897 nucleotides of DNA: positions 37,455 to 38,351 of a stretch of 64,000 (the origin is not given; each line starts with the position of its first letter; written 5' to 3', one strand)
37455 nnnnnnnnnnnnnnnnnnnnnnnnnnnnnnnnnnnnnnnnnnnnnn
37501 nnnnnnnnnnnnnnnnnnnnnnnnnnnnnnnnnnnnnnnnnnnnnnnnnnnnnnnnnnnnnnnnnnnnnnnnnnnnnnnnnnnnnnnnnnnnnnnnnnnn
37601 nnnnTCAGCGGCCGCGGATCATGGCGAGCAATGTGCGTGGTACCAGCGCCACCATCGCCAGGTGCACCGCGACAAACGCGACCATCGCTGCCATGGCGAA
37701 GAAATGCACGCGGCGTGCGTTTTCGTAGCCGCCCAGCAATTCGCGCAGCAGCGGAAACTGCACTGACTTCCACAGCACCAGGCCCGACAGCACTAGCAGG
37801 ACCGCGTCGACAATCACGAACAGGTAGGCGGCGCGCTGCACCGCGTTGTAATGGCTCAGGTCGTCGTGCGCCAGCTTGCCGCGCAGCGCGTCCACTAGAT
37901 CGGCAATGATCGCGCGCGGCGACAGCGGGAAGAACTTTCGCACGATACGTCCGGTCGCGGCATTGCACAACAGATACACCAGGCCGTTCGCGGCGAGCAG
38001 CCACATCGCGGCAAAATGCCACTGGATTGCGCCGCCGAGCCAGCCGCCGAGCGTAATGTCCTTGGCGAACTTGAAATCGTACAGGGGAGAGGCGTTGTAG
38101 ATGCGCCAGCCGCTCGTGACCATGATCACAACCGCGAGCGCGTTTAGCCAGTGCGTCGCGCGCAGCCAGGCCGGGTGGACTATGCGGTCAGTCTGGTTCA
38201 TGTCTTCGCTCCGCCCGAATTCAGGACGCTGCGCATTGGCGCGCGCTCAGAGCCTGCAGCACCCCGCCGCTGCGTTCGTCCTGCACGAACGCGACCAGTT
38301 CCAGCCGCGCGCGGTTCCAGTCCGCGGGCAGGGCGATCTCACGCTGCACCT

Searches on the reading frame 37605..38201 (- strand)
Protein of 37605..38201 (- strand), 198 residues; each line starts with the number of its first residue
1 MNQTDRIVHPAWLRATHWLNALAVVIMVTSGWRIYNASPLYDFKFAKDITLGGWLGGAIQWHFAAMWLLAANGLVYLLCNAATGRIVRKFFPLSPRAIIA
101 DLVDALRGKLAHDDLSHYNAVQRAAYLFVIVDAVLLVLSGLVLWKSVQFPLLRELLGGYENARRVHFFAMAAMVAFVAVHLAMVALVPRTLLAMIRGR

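Call 3: search_protein_families(library=pfam, proteins=[window:37605-38201:-], max_evalue=0.01)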
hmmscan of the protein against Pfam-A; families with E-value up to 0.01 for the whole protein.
window:37605-38201:- (198 aa): 2 families
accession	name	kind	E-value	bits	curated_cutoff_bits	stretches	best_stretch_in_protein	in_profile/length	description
PF01292.26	Ni_hydr_CYTB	-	2.2e-26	93.2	30.1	1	8-197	1-179/179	Prokaryotic cytochrome b561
PF14358.11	DUF4405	-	5.2e-05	24.1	26.7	1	127-183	4-64/66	Domain of unknown function (DUF4405)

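Call 17: search_protein_families(library=ncbifam, proteins=[window:37605-38201:-], max_evalue=0.01)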
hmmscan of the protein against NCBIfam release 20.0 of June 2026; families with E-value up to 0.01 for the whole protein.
window:37605-38201:- (198 aa): 3 families
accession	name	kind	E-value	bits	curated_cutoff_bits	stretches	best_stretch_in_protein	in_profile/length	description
TIGR02125.1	CytB-hydogenase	equivalog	8.4e-17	61.4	121.5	1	8-184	2-188/212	Ni/Fe-hydrogenase, b-type cytochrome subunit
TIGR01583.1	formate-DH-gamm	equivalog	4.5e-09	36.6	115.85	1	12-197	8-183/204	formate dehydrogenase subunit gamma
NF007924.0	PRK10639.1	equivalog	4.6e-06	26.5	341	1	113-197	102-184/211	formate dehydrogenase cytochrome b556 subunit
